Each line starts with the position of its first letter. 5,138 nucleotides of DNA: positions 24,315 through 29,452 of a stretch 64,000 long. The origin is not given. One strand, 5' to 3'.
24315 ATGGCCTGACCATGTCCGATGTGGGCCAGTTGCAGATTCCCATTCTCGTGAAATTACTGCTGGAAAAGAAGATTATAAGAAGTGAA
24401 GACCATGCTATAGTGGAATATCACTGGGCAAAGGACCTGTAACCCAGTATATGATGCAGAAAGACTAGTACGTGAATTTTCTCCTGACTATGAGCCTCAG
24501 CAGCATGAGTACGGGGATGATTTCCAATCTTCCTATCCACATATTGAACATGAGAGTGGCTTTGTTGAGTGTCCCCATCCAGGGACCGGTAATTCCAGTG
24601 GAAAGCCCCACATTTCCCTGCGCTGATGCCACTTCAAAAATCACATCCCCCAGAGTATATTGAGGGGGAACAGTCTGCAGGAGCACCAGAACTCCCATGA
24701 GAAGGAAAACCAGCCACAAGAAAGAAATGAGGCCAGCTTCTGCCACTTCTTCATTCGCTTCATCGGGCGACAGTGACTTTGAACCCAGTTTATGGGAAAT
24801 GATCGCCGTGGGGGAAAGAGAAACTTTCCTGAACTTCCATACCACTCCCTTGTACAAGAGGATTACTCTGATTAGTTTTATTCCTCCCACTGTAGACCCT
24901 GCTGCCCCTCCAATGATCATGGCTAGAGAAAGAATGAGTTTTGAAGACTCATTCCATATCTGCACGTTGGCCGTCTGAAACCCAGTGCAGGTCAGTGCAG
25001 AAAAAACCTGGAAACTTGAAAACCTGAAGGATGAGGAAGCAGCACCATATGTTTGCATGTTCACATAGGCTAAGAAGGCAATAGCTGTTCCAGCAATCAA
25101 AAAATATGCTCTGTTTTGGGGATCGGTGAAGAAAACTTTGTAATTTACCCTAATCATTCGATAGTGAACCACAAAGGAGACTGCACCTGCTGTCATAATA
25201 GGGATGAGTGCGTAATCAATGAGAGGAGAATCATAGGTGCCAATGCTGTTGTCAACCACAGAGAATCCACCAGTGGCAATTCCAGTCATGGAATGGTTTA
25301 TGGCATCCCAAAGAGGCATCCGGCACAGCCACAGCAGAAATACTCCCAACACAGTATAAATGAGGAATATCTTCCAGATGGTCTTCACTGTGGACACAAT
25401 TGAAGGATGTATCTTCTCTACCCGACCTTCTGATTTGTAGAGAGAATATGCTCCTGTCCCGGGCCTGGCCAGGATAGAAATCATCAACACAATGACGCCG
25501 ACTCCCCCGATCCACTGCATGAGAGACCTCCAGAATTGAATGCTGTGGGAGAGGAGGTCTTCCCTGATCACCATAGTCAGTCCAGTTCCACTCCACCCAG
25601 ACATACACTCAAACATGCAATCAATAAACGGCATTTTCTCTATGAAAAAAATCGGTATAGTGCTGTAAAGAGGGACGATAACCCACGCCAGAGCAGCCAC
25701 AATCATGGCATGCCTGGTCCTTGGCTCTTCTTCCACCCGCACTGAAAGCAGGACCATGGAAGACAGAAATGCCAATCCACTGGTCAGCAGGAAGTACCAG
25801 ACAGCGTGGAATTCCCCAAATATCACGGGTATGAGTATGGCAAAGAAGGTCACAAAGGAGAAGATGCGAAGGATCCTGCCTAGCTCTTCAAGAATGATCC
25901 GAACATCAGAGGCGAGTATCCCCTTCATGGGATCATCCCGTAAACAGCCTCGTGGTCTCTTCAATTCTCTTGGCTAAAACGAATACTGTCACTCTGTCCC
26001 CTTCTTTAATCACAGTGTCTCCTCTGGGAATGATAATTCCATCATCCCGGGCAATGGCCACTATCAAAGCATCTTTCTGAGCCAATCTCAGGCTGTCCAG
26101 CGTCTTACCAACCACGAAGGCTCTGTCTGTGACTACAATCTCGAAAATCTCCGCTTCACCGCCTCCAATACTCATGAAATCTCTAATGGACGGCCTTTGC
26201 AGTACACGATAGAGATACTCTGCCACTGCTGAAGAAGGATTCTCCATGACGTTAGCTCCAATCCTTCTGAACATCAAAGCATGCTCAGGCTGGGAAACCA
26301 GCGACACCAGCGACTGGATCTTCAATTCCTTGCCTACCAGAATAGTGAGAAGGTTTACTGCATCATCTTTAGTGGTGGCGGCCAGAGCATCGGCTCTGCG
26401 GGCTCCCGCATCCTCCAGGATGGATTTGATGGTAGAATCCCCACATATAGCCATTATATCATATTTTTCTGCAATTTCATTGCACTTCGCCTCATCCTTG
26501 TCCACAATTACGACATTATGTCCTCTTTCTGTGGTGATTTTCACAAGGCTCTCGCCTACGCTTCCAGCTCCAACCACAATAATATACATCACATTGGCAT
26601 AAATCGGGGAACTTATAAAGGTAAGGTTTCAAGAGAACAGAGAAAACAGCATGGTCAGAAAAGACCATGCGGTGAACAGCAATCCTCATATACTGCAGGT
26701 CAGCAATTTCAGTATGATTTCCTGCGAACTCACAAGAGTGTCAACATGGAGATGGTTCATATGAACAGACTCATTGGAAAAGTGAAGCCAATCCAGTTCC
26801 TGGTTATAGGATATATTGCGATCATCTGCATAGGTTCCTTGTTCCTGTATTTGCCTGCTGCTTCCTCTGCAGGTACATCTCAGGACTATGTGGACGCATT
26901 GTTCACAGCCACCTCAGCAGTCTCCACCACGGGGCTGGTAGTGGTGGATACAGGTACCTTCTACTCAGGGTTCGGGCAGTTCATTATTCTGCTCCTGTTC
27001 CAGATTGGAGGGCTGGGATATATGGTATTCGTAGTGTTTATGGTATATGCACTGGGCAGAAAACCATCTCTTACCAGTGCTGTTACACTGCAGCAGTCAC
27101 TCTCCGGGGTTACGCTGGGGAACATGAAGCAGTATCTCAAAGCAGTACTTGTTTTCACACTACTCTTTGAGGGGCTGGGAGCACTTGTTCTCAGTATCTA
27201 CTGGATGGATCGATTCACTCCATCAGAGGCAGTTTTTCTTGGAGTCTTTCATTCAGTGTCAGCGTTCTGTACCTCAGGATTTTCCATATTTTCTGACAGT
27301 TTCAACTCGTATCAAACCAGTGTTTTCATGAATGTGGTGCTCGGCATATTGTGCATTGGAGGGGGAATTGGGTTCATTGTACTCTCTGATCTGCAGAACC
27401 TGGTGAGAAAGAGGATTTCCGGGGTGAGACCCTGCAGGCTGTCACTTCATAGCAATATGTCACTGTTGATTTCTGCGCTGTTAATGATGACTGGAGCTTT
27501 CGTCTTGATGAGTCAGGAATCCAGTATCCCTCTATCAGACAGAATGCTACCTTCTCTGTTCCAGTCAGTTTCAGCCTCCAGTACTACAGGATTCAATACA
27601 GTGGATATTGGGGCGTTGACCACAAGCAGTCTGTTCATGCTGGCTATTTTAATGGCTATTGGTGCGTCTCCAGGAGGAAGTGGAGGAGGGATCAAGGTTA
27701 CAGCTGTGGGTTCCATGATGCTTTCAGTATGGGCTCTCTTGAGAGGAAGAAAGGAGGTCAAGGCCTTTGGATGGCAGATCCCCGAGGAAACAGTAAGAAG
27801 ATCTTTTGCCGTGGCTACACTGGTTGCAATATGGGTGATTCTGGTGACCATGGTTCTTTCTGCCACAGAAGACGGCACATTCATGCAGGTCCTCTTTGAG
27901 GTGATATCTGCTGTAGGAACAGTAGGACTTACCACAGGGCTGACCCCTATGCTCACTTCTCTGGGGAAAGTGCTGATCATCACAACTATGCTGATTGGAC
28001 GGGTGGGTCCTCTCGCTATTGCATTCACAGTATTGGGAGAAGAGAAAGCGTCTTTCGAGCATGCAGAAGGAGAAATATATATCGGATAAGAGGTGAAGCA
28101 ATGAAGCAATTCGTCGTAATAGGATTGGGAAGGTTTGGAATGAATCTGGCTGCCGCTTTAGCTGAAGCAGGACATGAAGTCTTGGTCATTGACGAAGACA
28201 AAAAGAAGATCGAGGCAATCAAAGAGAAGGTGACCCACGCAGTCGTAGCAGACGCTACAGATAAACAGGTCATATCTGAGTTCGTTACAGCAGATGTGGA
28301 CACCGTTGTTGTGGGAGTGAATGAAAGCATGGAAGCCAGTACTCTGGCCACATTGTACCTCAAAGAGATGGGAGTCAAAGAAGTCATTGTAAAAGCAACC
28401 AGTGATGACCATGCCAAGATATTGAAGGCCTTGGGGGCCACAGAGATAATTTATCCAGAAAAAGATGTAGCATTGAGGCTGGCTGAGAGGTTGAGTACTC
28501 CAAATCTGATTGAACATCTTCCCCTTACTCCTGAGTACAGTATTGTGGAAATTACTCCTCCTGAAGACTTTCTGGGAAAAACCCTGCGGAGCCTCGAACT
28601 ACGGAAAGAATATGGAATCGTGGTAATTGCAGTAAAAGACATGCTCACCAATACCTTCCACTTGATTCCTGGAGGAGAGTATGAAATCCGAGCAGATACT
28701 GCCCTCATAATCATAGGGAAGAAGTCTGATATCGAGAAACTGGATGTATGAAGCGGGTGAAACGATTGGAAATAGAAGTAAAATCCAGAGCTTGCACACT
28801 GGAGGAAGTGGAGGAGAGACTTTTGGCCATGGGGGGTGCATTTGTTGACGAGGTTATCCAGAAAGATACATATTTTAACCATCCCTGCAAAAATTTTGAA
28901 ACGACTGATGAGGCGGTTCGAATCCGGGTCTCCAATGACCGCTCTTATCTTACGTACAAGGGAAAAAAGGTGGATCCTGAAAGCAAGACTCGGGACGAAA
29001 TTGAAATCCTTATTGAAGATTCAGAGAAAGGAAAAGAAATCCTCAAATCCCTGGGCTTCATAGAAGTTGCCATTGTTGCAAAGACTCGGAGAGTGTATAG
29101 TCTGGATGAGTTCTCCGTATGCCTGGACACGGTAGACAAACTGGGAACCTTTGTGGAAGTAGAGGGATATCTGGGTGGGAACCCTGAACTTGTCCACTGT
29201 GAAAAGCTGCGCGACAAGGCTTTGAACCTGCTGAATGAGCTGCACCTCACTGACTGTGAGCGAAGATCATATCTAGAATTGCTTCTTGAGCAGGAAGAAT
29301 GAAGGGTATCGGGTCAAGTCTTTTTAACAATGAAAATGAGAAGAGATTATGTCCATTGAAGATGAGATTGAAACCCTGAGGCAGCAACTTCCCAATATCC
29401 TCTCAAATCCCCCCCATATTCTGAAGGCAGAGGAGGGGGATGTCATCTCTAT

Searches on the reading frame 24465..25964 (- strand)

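Call 88: search_protein_families(library=pfam, proteins=[window:24465-25964:-], max_evalue=0.001)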
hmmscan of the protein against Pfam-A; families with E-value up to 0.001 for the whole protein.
window:24465-25964:- (499 aa): 1 family
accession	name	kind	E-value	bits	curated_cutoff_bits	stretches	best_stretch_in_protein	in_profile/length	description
PF02386.22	TrkH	-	5.6e-81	272.9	27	1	77-490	26-491/502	Cation transport protein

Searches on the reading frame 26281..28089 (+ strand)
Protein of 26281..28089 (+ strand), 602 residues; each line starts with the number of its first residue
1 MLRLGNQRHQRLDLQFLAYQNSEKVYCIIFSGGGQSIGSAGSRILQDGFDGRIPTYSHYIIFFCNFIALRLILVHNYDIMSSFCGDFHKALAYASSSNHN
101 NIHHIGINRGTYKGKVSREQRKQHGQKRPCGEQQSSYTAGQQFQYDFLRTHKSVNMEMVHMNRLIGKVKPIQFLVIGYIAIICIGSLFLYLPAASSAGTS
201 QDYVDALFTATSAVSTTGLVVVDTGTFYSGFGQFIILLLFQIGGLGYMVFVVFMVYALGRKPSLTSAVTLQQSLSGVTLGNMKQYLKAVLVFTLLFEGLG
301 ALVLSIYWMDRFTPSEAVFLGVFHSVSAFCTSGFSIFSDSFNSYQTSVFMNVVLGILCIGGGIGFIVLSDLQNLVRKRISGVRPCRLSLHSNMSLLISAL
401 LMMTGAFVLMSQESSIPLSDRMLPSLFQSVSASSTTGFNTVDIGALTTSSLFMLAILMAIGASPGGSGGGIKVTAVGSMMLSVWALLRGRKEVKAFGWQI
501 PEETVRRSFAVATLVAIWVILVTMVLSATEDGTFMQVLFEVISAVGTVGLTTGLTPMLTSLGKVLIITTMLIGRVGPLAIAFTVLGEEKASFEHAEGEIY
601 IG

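Call 88: search_protein_families(library=pfam, proteins=[window:26281-28089:+], max_evalue=0.001)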
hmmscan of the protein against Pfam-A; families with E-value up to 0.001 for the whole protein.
window:26281-28089:+ (602 aa): 1 family
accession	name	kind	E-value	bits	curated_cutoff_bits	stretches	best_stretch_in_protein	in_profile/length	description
PF02386.22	TrkH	-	7.3e-54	183.5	27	1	197-585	57-493/502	Cation transport protein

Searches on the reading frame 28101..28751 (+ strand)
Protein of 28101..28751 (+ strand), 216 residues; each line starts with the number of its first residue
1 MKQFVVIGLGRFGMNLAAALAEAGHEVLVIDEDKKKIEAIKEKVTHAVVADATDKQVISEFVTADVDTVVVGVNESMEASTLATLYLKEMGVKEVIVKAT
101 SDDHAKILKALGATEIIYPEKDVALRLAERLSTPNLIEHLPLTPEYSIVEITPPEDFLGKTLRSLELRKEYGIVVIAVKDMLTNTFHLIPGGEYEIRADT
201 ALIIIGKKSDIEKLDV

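Call 88: search_protein_families(library=pfam, proteins=[window:28101-28751:+], max_evalue=0.001)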
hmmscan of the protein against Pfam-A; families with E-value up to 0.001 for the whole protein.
window:28101-28751:+ (216 aa): 13 families
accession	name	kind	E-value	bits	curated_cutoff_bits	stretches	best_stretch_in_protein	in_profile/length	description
PF02254.24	TrkA_N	-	1.3e-28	100.1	23.8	1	4-119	1-116/116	TrkA-N domain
PF02080.26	TrkA_C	-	4.6e-12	46.1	27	1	148-214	3-66/71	TrkA-C domain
PF03721.20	UDPG_MGDP_dh_N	-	2.2e-08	34.3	27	1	4-46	3-45/187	UDP-glucose/GDP-mannose dehydrogenase family, NAD binding domain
PF03446.21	NAD_binding_2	-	3.6e-08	34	21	1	5-101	3-94/161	NAD binding domain of 6-phosphogluconate dehydrogenase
PF00107.32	ADH_zinc_N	-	9.3e-07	29.3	31.8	1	82-129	5-52/129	Zinc-binding dehydrogenase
PF03807.23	F420_oxidored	-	1.4e-06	29.2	21.6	1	5-85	3-79/94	NADP oxidoreductase coenzyme F420-dependent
PF02558.23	ApbA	-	2.5e-06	27.6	22.2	1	5-95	2-82/150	Ketopantoate reductase PanE/ApbA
PF01210.29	NAD_Gly3P_dh_N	-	4.3e-06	27.2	23.1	1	5-49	3-47/158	NAD-dependent glycerol-3-phosphate dehydrogenase N-terminus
PF02737.24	3HCDH_N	-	1.4e-05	25.5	22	1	5-68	3-62/180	3-hydroxyacyl-CoA dehydrogenase, NAD binding domain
PF01370.27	Epimerase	-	4.9e-05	23.3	20.9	1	8-72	5-71/240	NAD dependent epimerase/dehydratase family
PF07992.20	Pyr_redox_2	-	0.00048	20.1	26.1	0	3-57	144-198/291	Pyridine nucleotide-disulphide oxidoreductase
PF01408.29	GFO_IDH_MocA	-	0.00065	20.8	24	0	3-77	2-74/120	Oxidoreductase family, NAD-binding Rossmann fold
PF13460.12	NAD_binding_10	-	0.00095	19.5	27.2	0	10-96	4-94/184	NAD(P)H-binding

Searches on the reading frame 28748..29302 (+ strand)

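Call 88: search_protein_families(library=pfam, proteins=[window:28748-29302:+], max_evalue=0.001)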
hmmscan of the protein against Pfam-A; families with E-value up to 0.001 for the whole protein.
window:28748-29302:+ (184 aa): 1 family
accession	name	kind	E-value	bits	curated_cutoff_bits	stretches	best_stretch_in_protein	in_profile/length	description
PF01928.26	CYTH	-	1.9e-31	109.7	23.2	1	7-169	2-171/179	CYTH domain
